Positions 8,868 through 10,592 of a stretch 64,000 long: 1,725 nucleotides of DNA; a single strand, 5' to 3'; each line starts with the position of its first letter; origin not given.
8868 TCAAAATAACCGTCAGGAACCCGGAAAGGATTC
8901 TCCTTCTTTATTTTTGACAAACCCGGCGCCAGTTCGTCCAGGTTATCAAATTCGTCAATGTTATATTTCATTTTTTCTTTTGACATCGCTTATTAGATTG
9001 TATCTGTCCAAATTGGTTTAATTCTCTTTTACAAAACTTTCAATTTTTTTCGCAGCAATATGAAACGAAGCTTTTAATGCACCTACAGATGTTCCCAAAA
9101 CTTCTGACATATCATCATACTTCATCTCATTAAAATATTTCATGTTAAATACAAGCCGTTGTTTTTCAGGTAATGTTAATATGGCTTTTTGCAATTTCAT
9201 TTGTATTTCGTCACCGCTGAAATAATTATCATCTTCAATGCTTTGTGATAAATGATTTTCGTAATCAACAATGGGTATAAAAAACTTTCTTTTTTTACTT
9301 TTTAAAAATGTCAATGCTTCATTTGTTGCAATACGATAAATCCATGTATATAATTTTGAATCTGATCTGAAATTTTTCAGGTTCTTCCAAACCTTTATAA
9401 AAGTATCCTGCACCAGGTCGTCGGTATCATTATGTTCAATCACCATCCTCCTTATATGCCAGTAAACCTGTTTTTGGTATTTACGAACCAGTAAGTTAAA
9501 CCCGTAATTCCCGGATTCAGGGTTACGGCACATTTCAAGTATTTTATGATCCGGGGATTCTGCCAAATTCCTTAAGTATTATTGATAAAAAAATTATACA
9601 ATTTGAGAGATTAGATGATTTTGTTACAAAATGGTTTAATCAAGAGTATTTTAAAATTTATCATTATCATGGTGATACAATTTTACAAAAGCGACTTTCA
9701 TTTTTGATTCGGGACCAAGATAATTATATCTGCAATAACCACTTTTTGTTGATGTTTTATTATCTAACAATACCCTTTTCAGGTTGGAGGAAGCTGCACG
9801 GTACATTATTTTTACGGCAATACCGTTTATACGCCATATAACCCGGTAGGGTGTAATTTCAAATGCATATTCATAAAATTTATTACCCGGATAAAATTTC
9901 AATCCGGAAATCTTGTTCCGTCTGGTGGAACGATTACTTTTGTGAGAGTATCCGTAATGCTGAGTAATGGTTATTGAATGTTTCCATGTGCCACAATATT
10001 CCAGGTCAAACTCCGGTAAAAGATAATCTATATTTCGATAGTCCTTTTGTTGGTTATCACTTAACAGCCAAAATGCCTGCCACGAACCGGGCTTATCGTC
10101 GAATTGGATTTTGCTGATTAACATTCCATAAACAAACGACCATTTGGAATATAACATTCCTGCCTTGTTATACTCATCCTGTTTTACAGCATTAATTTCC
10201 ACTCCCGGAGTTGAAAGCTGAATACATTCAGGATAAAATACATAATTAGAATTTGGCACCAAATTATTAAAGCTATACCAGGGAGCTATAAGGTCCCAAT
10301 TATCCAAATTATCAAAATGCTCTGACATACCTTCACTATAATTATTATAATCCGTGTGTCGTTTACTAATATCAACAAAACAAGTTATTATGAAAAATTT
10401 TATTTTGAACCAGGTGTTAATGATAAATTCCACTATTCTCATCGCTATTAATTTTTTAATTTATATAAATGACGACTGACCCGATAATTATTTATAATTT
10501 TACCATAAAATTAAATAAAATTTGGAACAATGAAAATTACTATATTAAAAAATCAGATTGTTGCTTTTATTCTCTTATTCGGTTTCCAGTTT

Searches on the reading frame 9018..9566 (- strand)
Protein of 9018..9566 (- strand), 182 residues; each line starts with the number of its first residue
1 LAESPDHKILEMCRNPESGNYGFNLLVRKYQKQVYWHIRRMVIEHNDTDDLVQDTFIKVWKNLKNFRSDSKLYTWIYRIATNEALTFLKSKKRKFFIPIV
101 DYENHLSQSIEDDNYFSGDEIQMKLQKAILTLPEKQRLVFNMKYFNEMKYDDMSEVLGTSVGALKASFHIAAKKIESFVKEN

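Call 61: search_protein_families(library=pfam, proteins=[window:9018-9566:-], max_evalue=0.001)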
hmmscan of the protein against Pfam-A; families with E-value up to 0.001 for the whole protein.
window:9018-9566:- (182 aa): 2 families
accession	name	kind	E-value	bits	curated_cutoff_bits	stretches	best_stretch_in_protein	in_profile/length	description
PF04542.20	Sigma70_r2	-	5.7e-19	68.1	24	1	26-93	1-70/71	Sigma-70 region 2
PF08281.18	Sigma70_r4_2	-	3.3e-12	46.3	25.7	1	123-173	2-52/54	Sigma-70, region 4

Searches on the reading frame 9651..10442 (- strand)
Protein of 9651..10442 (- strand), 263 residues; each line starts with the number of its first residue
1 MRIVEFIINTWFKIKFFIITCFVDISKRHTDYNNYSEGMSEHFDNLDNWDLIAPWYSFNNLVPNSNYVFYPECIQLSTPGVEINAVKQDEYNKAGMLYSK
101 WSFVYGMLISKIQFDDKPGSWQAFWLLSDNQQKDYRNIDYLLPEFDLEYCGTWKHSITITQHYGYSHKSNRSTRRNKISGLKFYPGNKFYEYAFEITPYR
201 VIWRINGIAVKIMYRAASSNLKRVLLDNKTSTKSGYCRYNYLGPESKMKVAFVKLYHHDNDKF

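Call 23: search_protein_families(library=pfam, proteins=[window:9651-10442:-], max_evalue=0.001)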
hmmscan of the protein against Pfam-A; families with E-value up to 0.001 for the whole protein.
window:9651-10442:- (263 aa): 1 family
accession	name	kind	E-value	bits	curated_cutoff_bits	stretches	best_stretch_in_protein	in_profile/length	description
PF00722.28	Glyco_hydro_16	-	2.8e-11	43.6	22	1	88-217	26-139/175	Glycosyl hydrolases family 16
